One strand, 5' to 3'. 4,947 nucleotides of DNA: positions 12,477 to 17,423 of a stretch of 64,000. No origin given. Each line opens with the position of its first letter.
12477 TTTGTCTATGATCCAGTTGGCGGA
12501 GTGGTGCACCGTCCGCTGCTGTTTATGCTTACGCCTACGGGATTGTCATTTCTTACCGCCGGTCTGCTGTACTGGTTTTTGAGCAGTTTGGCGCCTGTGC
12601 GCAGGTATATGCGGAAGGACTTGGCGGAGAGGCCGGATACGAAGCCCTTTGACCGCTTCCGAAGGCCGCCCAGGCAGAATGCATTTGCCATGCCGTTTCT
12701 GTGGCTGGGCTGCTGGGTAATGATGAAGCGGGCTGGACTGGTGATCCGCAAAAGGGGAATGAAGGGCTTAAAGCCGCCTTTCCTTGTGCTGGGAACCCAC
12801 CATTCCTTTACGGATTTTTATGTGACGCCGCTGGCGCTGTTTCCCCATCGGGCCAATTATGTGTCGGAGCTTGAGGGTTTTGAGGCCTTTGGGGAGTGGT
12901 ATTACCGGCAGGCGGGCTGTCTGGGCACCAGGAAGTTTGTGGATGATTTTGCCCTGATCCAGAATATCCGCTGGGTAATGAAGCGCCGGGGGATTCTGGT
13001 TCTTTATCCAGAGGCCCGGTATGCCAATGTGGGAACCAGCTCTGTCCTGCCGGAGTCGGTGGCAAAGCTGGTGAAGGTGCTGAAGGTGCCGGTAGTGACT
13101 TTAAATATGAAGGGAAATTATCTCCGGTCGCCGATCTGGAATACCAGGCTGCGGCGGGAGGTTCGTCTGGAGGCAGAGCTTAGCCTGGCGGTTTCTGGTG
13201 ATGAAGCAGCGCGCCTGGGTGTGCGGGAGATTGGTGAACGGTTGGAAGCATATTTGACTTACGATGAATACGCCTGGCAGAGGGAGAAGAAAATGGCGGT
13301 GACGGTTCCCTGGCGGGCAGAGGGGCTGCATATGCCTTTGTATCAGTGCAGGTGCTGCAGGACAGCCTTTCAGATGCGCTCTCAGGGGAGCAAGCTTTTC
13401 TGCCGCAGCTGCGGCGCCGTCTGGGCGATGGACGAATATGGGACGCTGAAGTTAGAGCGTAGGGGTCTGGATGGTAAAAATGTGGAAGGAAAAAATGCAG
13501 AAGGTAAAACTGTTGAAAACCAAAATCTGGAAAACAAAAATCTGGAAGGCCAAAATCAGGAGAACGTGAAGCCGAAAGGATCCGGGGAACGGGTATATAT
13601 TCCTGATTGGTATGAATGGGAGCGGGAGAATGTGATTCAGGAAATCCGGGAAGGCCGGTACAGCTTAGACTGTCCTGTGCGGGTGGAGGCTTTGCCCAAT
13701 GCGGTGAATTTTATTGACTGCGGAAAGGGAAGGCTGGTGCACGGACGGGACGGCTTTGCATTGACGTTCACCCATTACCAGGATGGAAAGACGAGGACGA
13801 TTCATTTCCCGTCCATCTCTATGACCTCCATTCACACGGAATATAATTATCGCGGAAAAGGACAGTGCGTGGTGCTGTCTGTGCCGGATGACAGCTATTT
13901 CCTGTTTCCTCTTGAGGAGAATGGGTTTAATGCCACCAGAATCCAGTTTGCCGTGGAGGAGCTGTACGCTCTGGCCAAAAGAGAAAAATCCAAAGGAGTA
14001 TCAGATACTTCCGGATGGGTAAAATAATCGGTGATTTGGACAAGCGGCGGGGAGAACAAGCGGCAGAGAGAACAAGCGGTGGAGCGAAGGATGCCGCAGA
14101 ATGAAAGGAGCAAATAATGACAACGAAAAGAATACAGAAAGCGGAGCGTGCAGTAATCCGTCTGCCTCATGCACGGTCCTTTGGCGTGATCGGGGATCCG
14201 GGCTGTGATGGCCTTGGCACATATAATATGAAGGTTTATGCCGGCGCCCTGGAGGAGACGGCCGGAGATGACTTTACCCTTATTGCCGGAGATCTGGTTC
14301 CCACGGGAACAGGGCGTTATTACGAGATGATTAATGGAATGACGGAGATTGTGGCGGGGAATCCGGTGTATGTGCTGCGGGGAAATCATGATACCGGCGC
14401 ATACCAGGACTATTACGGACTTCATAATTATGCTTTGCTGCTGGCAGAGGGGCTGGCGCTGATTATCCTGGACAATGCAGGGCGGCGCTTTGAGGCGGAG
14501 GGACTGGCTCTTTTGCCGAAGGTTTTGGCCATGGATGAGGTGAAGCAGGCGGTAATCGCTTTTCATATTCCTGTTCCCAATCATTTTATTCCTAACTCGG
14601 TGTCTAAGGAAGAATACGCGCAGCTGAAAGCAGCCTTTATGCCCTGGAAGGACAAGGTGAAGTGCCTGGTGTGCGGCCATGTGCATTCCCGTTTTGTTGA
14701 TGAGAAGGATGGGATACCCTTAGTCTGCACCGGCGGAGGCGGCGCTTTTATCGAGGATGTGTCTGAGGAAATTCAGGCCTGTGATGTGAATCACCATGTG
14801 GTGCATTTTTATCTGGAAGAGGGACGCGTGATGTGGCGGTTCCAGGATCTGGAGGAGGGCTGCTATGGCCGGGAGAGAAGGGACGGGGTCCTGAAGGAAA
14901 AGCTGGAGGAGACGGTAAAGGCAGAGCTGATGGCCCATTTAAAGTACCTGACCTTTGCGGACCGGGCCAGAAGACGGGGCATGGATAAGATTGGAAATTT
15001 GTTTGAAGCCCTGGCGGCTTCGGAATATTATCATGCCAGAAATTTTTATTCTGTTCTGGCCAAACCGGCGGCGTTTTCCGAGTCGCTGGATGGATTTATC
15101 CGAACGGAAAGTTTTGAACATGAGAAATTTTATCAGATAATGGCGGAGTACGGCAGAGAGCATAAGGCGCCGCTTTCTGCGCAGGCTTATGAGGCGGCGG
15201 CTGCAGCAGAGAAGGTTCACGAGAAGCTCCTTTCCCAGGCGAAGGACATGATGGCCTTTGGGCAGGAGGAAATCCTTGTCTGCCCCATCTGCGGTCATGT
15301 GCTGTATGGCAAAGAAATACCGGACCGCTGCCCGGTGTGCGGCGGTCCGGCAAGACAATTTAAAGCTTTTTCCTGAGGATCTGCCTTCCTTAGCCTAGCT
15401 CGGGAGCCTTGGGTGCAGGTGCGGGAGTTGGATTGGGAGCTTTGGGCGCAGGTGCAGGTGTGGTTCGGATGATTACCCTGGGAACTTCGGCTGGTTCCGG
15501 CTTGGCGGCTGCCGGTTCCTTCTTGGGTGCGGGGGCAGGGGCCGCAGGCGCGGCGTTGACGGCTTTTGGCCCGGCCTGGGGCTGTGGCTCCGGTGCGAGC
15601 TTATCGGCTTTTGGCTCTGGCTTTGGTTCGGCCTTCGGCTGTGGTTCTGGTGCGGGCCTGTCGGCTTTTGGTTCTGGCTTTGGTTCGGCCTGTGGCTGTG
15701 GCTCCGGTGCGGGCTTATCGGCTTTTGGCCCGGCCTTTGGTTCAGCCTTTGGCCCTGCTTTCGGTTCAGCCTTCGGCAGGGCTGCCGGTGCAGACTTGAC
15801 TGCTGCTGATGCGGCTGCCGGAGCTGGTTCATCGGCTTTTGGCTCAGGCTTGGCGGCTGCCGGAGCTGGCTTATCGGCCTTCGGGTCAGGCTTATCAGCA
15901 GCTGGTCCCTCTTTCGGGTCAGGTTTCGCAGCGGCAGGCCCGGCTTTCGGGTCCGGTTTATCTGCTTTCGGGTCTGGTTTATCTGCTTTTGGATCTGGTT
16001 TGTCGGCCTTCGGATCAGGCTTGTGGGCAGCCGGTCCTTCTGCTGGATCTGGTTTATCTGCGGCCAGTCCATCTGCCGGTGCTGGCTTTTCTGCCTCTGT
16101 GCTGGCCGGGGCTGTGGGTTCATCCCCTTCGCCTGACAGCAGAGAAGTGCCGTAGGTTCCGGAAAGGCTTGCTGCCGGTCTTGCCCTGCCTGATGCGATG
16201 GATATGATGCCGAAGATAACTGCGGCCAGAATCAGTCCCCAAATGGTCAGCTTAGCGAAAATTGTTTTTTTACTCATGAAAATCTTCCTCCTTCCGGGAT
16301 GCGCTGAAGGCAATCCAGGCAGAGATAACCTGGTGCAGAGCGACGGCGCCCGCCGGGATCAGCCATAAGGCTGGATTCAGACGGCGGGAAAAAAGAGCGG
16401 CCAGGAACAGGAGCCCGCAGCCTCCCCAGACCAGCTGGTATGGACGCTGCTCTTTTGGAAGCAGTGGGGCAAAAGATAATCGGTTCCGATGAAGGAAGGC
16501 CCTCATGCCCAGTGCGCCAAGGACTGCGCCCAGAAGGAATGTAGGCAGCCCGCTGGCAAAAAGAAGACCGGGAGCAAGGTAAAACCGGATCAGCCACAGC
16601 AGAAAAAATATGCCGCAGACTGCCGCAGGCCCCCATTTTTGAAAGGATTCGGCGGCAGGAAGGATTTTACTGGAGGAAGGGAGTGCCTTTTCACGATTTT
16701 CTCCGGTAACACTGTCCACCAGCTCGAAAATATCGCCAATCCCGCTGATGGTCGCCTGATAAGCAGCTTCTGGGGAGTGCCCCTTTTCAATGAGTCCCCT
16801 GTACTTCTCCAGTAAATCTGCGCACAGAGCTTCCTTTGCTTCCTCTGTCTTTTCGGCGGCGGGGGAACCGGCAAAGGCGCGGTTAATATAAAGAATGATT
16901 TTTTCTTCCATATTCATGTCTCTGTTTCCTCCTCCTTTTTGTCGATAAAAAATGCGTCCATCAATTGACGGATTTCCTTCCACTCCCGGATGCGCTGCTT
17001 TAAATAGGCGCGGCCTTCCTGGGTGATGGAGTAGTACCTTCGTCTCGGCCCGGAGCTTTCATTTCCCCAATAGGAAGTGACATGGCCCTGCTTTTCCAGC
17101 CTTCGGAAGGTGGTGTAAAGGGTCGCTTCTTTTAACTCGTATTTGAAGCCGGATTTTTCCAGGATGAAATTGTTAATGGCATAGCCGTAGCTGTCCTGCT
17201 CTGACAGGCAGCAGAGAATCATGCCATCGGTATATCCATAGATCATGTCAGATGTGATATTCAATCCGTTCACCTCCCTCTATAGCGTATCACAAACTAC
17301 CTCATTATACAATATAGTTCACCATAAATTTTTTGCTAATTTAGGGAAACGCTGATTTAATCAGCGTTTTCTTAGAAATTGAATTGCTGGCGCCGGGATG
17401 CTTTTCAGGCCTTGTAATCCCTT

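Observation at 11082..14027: NCS1-like permease fused to a PlsC-type acyltransferase and a zinc ribbon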

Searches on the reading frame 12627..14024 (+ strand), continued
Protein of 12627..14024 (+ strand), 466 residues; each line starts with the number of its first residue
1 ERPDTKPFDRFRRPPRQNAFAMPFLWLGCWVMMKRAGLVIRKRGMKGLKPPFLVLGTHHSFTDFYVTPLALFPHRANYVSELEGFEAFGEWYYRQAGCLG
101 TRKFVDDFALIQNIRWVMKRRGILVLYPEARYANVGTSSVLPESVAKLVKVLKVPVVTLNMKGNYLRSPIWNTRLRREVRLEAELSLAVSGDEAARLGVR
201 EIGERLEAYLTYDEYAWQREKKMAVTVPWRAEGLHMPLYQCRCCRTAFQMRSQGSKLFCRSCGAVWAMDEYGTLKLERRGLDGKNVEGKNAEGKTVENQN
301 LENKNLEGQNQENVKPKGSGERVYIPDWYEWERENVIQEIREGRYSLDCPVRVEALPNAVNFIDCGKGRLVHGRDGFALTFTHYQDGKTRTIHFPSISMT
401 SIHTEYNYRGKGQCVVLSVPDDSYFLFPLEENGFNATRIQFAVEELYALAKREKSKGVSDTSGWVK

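Call 69: find_encoding_contigs(protein=P0124, flank=6000, max_places=1)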
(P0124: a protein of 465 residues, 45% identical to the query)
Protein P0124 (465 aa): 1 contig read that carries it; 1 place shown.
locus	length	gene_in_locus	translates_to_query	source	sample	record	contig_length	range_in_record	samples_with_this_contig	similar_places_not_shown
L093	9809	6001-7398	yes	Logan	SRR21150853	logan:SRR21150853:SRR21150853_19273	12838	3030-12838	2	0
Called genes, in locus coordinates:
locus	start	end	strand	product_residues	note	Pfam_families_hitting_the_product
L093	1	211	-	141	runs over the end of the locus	-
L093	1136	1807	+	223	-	PF04542:Sigma70_r2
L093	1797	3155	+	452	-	PF13280:WYL (weak)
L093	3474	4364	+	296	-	PF12957:DUF3846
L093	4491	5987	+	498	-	PF00370:FGGY_N, PF02782:FGGY_C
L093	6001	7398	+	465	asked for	PF01553:Acyltransferase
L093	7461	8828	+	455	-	PF01554:MatE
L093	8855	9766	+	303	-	-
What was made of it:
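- Tried and rejected: An FGGY kinase sits directly upstream of P0124 (call 69).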

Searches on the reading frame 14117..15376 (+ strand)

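Call 14: search_protein_families(library=pfam, proteins=[window:14117-15376:+], max_evalue=0.001)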
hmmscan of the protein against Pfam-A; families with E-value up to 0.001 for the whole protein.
window:14117-15376:+ (419 aa): 4 families
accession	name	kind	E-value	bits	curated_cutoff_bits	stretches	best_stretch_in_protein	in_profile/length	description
PF02915.23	Rubrerythrin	-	9.2e-11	42.7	22.8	1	262-316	2-55/137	Rubrerythrin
PF00149.33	Metallophos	-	1.2e-10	42.5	21.5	1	22-191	3-190/191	Calcineurin-like phosphoesterase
PF21349.2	RUBY_RBDX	-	3.2e-10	39.7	26.5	1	388-416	2-30/30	Rubrerythrin, rubredoxin-like domain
PF12850.12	Metallophos_2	-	1.6e-05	25.4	27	1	44-207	19-134/154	Calcineurin-like phosphoesterase superfamily domain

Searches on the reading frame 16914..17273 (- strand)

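Call 14: search_protein_families(library=pfam, proteins=[window:16914-17273:-], max_evalue=0.001)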
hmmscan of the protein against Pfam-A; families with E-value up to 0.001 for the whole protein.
window:16914-17273:- (119 aa): 1 family
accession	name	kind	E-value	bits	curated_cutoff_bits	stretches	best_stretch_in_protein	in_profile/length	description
PF03551.20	PadR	-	2.6e-21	75.8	27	1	19-92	1-74/75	Transcriptional regulator PadR-like family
